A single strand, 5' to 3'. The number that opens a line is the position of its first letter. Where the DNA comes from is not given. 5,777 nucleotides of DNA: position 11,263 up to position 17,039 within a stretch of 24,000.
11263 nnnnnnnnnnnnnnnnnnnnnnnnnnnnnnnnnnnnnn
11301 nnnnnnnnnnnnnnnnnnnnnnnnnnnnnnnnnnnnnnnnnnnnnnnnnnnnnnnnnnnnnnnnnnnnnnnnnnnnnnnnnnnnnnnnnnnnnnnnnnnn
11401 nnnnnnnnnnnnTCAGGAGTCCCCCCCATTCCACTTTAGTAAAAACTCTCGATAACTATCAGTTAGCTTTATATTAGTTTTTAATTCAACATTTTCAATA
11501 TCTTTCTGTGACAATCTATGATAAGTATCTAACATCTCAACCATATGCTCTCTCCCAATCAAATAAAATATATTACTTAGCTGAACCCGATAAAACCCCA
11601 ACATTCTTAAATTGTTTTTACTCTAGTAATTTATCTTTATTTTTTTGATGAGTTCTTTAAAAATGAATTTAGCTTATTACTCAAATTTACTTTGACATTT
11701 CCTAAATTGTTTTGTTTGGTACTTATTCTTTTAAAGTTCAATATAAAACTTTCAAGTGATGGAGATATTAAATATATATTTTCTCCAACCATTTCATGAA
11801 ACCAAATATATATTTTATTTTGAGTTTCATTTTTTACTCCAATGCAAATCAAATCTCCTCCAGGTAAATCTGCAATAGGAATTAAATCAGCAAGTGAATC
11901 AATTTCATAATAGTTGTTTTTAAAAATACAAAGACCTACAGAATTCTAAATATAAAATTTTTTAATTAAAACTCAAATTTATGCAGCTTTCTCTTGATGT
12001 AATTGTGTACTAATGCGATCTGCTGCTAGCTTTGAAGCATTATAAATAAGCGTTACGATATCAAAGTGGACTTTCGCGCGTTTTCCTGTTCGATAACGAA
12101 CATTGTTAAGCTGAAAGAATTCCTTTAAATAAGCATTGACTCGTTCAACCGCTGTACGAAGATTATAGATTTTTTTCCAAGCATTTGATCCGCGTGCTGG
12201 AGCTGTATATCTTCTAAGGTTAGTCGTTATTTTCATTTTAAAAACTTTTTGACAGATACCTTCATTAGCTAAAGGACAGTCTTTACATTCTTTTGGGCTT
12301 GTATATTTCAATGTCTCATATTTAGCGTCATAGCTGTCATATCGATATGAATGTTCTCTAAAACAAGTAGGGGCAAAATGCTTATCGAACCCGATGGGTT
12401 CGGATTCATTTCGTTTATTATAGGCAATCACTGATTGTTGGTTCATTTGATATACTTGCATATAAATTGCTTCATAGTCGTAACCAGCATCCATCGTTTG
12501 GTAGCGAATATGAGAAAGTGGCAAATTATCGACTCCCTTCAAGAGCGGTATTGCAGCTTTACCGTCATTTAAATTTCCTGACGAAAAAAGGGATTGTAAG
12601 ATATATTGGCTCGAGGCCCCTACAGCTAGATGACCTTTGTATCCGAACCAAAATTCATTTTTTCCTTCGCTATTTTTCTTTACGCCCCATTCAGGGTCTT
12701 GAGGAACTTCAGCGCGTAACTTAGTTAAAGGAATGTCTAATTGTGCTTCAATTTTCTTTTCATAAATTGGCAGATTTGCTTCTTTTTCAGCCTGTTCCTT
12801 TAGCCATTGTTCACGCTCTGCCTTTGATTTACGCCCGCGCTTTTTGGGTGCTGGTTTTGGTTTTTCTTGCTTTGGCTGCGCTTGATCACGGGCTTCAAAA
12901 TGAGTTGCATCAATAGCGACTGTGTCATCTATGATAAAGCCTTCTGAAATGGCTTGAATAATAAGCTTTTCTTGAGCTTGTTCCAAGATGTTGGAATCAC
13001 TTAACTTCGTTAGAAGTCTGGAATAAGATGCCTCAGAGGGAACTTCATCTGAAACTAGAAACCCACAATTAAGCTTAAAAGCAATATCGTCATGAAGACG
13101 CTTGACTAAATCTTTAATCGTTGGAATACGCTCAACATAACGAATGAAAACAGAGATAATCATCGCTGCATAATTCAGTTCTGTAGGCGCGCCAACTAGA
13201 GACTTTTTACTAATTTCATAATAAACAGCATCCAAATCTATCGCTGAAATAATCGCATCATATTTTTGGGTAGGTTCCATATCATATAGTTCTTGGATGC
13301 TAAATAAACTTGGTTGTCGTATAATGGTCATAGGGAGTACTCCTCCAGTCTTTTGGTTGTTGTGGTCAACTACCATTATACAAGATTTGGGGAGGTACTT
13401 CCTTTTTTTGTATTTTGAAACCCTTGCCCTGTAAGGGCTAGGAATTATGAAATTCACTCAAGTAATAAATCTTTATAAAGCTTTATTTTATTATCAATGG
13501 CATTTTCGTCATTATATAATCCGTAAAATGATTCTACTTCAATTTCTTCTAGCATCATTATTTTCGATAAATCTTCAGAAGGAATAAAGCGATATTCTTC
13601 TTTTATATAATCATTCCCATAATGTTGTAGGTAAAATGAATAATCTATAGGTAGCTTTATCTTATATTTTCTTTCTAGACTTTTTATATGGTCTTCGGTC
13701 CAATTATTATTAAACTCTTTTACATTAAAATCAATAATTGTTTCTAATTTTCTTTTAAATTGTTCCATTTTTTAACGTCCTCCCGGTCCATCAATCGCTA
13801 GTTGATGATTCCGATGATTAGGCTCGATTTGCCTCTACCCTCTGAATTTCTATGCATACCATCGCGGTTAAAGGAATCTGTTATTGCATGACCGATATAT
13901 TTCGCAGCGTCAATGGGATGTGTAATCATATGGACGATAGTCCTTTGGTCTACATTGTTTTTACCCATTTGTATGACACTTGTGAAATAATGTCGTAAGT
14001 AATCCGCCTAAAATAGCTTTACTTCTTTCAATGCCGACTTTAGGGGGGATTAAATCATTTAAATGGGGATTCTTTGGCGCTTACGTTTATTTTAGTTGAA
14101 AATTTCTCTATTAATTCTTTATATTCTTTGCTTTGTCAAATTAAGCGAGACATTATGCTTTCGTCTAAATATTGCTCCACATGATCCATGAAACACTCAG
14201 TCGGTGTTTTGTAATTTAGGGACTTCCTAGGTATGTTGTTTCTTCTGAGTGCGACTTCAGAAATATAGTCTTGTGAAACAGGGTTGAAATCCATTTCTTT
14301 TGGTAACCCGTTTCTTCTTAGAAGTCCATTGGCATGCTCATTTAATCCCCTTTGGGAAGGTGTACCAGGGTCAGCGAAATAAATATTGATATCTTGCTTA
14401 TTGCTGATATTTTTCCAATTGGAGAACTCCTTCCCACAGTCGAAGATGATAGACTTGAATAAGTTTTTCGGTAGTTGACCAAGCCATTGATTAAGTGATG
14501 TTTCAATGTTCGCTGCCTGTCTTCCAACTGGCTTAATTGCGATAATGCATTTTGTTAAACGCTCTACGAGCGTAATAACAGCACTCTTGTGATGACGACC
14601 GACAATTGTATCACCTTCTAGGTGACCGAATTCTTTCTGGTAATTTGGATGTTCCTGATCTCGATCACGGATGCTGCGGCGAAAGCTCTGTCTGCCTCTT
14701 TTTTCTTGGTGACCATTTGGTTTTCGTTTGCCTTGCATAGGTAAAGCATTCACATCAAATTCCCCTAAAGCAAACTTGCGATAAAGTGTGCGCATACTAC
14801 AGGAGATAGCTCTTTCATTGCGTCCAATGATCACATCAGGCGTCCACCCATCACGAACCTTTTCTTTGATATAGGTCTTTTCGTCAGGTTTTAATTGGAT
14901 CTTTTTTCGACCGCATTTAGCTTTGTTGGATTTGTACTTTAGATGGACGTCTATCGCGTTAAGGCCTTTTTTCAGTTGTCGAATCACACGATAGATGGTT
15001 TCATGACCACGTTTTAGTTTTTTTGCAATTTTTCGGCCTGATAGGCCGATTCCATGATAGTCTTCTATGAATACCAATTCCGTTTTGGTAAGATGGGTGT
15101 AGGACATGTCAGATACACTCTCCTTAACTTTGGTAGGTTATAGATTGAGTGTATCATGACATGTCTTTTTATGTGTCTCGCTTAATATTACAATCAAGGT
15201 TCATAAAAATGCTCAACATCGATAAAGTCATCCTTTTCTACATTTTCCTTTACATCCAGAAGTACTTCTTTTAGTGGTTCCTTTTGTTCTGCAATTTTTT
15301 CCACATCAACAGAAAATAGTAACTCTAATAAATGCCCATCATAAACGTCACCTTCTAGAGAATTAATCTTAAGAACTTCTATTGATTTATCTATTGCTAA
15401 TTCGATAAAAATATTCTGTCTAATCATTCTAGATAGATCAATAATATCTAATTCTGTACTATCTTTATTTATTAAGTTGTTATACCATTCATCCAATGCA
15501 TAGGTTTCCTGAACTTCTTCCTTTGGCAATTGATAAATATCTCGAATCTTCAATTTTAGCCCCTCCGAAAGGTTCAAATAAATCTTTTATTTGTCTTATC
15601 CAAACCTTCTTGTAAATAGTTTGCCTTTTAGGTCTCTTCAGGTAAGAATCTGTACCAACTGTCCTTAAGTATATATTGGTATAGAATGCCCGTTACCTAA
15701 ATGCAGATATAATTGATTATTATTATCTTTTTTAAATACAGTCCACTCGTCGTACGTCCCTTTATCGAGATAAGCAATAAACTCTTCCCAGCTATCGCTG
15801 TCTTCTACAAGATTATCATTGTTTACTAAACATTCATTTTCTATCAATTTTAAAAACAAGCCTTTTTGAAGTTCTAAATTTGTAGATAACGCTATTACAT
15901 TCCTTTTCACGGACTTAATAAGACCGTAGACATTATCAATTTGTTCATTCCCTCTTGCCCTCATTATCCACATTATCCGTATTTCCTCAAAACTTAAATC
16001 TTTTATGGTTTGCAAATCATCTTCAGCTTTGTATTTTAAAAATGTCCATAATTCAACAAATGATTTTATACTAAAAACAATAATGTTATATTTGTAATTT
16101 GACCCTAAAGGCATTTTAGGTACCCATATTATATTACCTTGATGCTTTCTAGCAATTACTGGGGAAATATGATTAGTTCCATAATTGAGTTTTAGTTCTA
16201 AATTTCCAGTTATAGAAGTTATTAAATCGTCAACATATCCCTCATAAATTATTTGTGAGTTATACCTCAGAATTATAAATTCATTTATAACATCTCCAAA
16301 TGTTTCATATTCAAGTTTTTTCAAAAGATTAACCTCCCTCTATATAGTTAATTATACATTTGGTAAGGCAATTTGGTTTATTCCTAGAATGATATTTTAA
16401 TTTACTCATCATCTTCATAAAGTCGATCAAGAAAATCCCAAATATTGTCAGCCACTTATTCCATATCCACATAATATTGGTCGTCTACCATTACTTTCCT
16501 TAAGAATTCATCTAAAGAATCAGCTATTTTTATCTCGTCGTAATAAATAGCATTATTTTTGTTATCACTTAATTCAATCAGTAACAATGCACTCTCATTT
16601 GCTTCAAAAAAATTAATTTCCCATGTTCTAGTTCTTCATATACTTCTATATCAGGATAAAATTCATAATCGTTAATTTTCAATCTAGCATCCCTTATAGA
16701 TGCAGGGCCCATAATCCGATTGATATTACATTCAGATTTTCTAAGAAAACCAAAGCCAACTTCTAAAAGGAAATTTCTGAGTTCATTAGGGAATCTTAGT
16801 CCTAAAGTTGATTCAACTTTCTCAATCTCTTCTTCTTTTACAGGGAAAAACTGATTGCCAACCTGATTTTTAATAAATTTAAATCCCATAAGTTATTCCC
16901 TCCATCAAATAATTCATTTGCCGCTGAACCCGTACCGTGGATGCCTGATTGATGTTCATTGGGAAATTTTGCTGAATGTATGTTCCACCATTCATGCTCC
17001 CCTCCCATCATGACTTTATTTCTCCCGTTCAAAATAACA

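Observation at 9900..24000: AT-rich, unidirectional island of immunity-type genes with toxin remnants, probably the orphan-immunity tail of a polymorphic-toxin (LXG/T7SS-type) locus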

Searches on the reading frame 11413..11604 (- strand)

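Call 4: search_protein_families(library=pfam, max_evalue=0.01, proteins=[window:11413-11604:-])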
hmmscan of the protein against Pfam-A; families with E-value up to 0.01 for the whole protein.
window:11413-11604:- (63 aa): 3 families
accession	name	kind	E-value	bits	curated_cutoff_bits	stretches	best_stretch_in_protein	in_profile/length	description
PF14568.11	SUKH_6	-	4.4e-06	27.7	27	1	34-61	2-29/119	SMI1-KNR4 cell-wall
PF09346.15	SMI1_KNR4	-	5.7e-06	27.4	25.4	1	31-62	2-33/125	SMI1 / KNR4 family (SUKH-1)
PF14567.11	SUKH_5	-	0.00022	21.5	27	1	22-60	5-51/142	SMI1-KNR4 cell-wall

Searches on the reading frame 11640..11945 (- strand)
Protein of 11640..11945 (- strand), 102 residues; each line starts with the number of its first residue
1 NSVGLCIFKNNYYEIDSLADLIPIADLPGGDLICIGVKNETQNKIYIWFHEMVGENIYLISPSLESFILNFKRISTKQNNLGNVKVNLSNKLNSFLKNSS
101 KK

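Call 23: search_protein_families(library=pfam, max_evalue=10, proteins=[window:11640-11945:-])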
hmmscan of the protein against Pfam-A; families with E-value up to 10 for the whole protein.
seq(102 aa): 3 families
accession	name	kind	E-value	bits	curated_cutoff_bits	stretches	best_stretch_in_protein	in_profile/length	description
PF14568.11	SUKH_6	-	3.9e-08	34.3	27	1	12-68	63-119/119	SMI1-KNR4 cell-wall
PF09346.15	SMI1_KNR4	-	5.3e-08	34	25.4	1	17-69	74-124/125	SMI1 / KNR4 family (SUKH-1)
PF14567.11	SUKH_5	-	0.0003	21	27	1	11-69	82-138/142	SMI1-KNR4 cell-wall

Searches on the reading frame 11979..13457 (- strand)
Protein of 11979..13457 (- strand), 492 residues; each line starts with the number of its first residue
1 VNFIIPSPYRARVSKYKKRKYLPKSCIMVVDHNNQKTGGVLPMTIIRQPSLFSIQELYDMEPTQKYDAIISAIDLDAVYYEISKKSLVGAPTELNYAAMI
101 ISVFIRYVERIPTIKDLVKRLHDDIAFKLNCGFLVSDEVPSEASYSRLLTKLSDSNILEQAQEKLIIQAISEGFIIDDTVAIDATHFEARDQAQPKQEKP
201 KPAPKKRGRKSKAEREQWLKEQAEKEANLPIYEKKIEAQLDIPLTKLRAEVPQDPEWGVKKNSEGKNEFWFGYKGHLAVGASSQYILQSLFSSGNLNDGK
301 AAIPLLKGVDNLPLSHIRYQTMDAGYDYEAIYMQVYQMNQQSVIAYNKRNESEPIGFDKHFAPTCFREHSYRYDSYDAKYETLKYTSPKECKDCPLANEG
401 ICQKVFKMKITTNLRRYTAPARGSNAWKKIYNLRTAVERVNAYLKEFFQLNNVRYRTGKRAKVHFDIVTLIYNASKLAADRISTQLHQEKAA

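Call 22: search_protein_families(library=ncbifam, max_evalue=0.01, proteins=[window:11979-13457:-])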
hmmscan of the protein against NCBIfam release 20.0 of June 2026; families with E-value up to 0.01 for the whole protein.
window:11979-13457:- (492 aa): 7 families
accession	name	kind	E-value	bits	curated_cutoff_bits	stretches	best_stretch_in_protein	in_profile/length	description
NF033551.1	transpos_IS1182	equivalog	2.6e-86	290.5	270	1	46-479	4-487/488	IS1182 family transposase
NF033581.1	transpos_IS5_4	equivalog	8.5e-24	84.4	140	2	117-350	55-225/285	IS5 family transposase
NF033580.1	transpos_IS5_3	equivalog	9.3e-10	38.5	110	1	274-363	129-216/258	IS5 family transposase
NF033579.1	transpos_IS5_2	equivalog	1.9e-09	37.4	140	1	252-346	121-211/289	IS5 family transposase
NF033578.1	transpos_IS5_1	equivalog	6.9e-06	25.4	275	0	410-478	349-417/419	IS5 family transposase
NF033539.1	transpos_IS1380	equivalog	7.3e-06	24.8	180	1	271-484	158-381/419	IS1380 family transposase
NF033520.1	transpos_IS982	equivalog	0.00089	18.9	130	0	266-350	107-184/243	IS982 family transposase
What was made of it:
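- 11896..13458 (-): IS1182-family element. NCBIfam IS1182 transposase 2.6e-86, 290 bits against a cutoff of 270 (call 22).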

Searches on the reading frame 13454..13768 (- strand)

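Call 4: search_protein_families(library=pfam, max_evalue=0.01, proteins=[window:13454-13768:-])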
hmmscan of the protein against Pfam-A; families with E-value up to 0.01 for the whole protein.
window:13454-13768:- (104 aa): 3 families
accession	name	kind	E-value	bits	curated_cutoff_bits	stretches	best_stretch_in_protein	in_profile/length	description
PF09346.15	SMI1_KNR4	-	3.6e-05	24.8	25.4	1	24-89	3-72/125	SMI1 / KNR4 family (SUKH-1)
PF14567.11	SUKH_5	-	4.8e-05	23.6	27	1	16-56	15-55/142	SMI1-KNR4 cell-wall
PF14568.11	SUKH_6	-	0.00023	22.1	27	1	25-75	1-51/119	SMI1-KNR4 cell-wall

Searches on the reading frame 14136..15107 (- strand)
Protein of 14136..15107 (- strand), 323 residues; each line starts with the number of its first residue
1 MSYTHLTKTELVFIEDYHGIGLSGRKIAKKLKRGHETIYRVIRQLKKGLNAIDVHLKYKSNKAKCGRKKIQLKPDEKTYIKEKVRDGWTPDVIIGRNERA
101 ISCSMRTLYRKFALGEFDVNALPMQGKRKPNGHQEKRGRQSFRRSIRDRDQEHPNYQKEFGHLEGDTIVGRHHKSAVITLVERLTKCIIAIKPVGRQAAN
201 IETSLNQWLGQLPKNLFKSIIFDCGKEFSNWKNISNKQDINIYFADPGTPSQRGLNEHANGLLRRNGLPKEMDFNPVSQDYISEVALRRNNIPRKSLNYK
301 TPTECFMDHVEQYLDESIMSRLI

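Call 22: search_protein_families(library=ncbifam, max_evalue=0.01, proteins=[window:14136-15107:-])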
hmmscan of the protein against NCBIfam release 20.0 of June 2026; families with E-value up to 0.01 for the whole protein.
window:14136-15107:- (323 aa): 2 families
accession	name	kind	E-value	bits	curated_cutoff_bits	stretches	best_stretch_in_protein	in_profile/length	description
NF033563.0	transpos_IS30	equivalog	1.3e-75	254.5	80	1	37-295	2-267/267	IS30 family transposase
NF033546.1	transpos_IS21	equivalog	0.0078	15.8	160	0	17-110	4-93/294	IS21 family transposase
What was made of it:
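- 14133..15193 (-): IS30-family element. NCBIfam IS30 transposase 1.3e-75 (call 22).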

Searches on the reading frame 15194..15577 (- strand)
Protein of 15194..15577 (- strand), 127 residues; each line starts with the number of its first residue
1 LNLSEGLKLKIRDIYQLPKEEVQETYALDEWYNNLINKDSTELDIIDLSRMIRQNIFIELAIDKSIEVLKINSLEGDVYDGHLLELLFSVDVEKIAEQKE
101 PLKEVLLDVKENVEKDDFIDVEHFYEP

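Call 4: search_protein_families(library=pfam, max_evalue=0.01, proteins=[window:15194-15577:-])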
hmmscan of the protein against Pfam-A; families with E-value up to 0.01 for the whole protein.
window:15194-15577:- (127 aa): 1 family
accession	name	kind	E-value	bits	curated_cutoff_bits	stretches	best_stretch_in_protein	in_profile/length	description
PF18616.6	CdiI_3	-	1.3e-28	99.2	28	1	14-105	2-95/95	CDI immunity proteins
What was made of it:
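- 14058..15577 (-): CdiI_3 immunity gene (ORF 15577-15194) with its 3' tail (about 14129-14058) separated by IS30. Pfam CdiI_3 1.3e-28 (call 4).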

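Call 109: search_protein_families(library=ncbifam, max_evalue=1, proteins=[window:15194-15577:-])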
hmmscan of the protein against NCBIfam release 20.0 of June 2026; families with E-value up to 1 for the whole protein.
window:15194-15577:- (127 aa): 1 family
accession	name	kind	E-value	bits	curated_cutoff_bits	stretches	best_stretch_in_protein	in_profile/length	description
NF012034.0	PRK15490.1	equivalog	0.031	12.7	813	1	33-84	198-249/578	Vi polysaccharide biosynthesis glycosyltransferase TviE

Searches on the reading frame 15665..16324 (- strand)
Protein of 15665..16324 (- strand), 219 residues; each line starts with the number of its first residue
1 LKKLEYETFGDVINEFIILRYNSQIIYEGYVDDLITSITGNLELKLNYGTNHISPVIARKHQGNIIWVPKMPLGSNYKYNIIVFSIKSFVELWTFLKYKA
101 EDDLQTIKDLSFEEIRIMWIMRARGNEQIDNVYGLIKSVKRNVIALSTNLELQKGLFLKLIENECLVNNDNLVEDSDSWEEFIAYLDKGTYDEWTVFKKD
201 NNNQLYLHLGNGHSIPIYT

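Call 4: search_protein_families(library=pfam, max_evalue=0.01, proteins=[window:15665-16324:-])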
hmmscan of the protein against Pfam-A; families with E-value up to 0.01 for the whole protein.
window:15665-16324:- (219 aa): 0 families

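Call 22: search_protein_families(library=ncbifam, max_evalue=0.01, proteins=[window:15665-16324:-])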
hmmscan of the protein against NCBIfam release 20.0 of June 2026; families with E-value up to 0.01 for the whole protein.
window:15665-16324:- (219 aa): 0 families

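Call 56: search_solved_structures(query=A5, max_evalue=1)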
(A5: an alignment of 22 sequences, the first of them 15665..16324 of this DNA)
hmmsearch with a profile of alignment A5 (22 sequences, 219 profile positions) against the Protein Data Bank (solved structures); distinct sequences matched with E-value up to 1: 0.

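Call 81: predict_structure(alignment_id=A5)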
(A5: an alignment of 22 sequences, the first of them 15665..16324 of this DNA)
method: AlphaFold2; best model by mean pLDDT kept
length: 219 residues; sequences in the alignment: 22
mean_pLDDT: 81.1   pTM: 0.78
mean pLDDT of the five models: 81.1, 70.7, 66.5, 62.7, 59.8
residues with pLDDT >= 90: 47; 70-90: 134; 50-70: 38; < 50: 0
segments of 3 or more residues with pLDDT < 50: none
pLDDT, mean of each block of 10 residues (from residue 1): 82 79 91 77 90 90 89 77 90 88 90 82 66 78 66 72 70 87 69 81 87 81
secondary structure, 60 per line:
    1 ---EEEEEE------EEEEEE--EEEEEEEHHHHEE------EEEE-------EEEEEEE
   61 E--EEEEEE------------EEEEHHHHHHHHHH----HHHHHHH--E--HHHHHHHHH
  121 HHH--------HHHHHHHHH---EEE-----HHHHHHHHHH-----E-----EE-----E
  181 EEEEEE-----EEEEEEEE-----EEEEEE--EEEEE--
elements in order: E4-9 E16-21 E24-30 H31-34 E43-46 E54-61 E64-69 E82-85 H86-95 H100-106 H112-123 H132-140 E144-146 H152-161 E180-186 E192-199 E205-210 E213-217

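Call 85: fold_search(model_id=the predicted structure, library=pdb)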
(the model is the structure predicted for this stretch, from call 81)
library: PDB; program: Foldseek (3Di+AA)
matches with E <= 10: 256; with E <= 0.001: 0
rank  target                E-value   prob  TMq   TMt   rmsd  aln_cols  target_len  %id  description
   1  6ntr_D                3.1e-01  0.05  0.15  0.14  17.0       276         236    9  Crystal Structure of Beta-barrel-like Protein of Domain of Unknown Function DUF1849 from Brucella abortus (released 2019-02-13)
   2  6upk_H                3.3e-01  0.03  0.13  0.09  17.3       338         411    8  Structure of FACT_subnucleosome complex 1 (released 2019-12-11)
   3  7oxx_B                8.1e-01  0.13  0.19  0.25   7.2       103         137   13  CrabP2 mutant R30AK31A (released 2022-07-13)
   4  9kod_A                8.1e-01  0.12  0.13  0.08  12.5       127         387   13  Neuraminidase of A/dairy cow/Minnesota/24_016288-003/2024 (dcMN24 N1) in complex with CAV-F6 Fab (released 2025-07-02)
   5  5ztm_B                8.5e-01  0.02  0.09  0.11  18.4       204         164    8  Crystal structure of MLE dsRBDs in complex with roX2 (R2H1) (released 2019-03-06)
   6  4gez_K                9.0e-01  0.12  0.14  0.09  11.7       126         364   11  Structure of a neuraminidase-like protein from A/bat/Guatemala/164/2009 (released 2012-09-26)
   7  1nna                  9.5e-01  0.13  0.15  0.10  11.6       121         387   11  THREE-DIMENSIONAL STRUCTURE OF INFLUENZA A N9 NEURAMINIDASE AND ITS COMPLEX WITH THE INHIBITOR 2-DEOXY 2,3-DEHYDRO-N-ACE (released 1994-04-30)
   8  4b7q_A                1.0e+00  0.11  0.14  0.09  12.4       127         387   12  H1N1 2009 Pandemic Influenza Virus: Resistance of the I223R Neuraminidase Mutant Explained by Kinetic and Structural A (released 2012-10-03)
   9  8yvl_A                1.0e+00  0.11  0.14  0.09  12.4       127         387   12  Neuraminidase of A/California/04/2009 HIN1 in complex with CAV-F34 Fab (released 2025-07-02)
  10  1l7g_A                1.1e+00  0.12  0.15  0.10  11.6       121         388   11  Crystal structure of E119G mutant influenza virus neuraminidase in complex with BCX-1812 (released 2002-05-29)
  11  9hlg_A                1.1e+00  0.11  0.14  0.09  12.4       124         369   14  Influenza Neuraminidase in complex with N-Acyl Oseltamivir inhibitor (released 2025-12-17)
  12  6ntr_A                1.1e+00  0.02  0.14  0.13  17.1       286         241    9  Crystal Structure of Beta-barrel-like Protein of Domain of Unknown Function DUF1849 from Brucella abortus (released 2019-02-13)
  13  3quy_A                1.1e+00  0.02  0.13  0.11  17.6       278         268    9  Structure of the mouse CD1d-BnNH-GSL-1'-iNKT TCR complex (released 2011-06-29)
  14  7oxx_A                1.3e+00  0.11  0.19  0.25   7.2       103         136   13  CrabP2 mutant R30AK31A (released 2022-07-13)
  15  5nze_A                1.3e+00  0.10  0.14  0.09  12.7       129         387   13  Complex of S247N mutant variant of neuraminidase from H1N1 influenza virus with oseltamivir (released 2018-07-04)
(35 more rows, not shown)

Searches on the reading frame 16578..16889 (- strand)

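Call 4: search_protein_families(library=pfam, max_evalue=0.01, proteins=[window:16578-16889:-])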
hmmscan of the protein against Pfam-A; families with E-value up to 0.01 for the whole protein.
window:16578-16889:- (103 aa): 3 families
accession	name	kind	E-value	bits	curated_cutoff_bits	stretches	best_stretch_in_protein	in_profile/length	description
PF09346.15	SMI1_KNR4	-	2.2e-09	38.4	25.4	1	16-80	1-67/125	SMI1 / KNR4 family (SUKH-1)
PF14568.11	SUKH_6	-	2.8e-08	34.7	27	1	19-74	1-57/119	SMI1-KNR4 cell-wall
PF14567.11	SUKH_5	-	1.2e-06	28.8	27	1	9-51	14-56/142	SMI1-KNR4 cell-wall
